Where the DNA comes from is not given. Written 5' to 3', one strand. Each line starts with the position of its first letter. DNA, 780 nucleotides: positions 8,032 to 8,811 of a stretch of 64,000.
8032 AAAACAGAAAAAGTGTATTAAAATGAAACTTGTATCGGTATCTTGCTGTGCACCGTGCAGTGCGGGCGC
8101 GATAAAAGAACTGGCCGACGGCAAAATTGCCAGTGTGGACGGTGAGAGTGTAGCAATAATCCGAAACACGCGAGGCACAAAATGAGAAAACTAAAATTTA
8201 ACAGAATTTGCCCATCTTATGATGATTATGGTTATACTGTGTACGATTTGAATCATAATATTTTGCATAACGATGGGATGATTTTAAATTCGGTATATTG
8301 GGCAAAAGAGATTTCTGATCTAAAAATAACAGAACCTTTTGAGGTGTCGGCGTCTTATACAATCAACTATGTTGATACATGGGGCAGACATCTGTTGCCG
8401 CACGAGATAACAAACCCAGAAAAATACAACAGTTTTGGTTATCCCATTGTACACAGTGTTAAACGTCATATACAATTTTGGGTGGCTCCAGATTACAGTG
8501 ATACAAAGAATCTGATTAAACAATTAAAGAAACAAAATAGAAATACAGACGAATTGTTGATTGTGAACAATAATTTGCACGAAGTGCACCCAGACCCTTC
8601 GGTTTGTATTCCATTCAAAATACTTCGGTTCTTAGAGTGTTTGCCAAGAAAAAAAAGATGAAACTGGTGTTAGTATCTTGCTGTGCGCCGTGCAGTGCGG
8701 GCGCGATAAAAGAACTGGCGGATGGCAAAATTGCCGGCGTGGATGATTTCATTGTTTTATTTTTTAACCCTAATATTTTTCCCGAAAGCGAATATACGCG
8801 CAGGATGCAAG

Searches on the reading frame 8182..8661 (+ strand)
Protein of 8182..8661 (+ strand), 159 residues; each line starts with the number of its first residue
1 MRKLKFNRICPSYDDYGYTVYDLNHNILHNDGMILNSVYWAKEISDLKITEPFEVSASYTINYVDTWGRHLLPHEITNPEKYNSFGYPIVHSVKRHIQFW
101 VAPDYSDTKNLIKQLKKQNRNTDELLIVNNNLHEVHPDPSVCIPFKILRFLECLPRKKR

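Call 18: search_protein_families(library=pfam, proteins=[window:8182-8661:+], max_evalue=0.01)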
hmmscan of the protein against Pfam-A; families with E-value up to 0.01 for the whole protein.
window:8182-8661:+ (159 aa): 0 families

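Call 98: search_protein_families(library=pfam, proteins=[window:8182-8661:+], max_evalue=10)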
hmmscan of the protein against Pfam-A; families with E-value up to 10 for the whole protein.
window:8182-8661:+ (159 aa): 2 families
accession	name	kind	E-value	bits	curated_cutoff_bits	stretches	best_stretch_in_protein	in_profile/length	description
PF23971.1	Phage_TTP_15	-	0.024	13.9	27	1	75-107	326-359/365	Putative phage tail tube protein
PF11181.13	YflT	-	0.17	12.8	26.2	1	103-136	7-40/99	Heat induced stress protein YflT domain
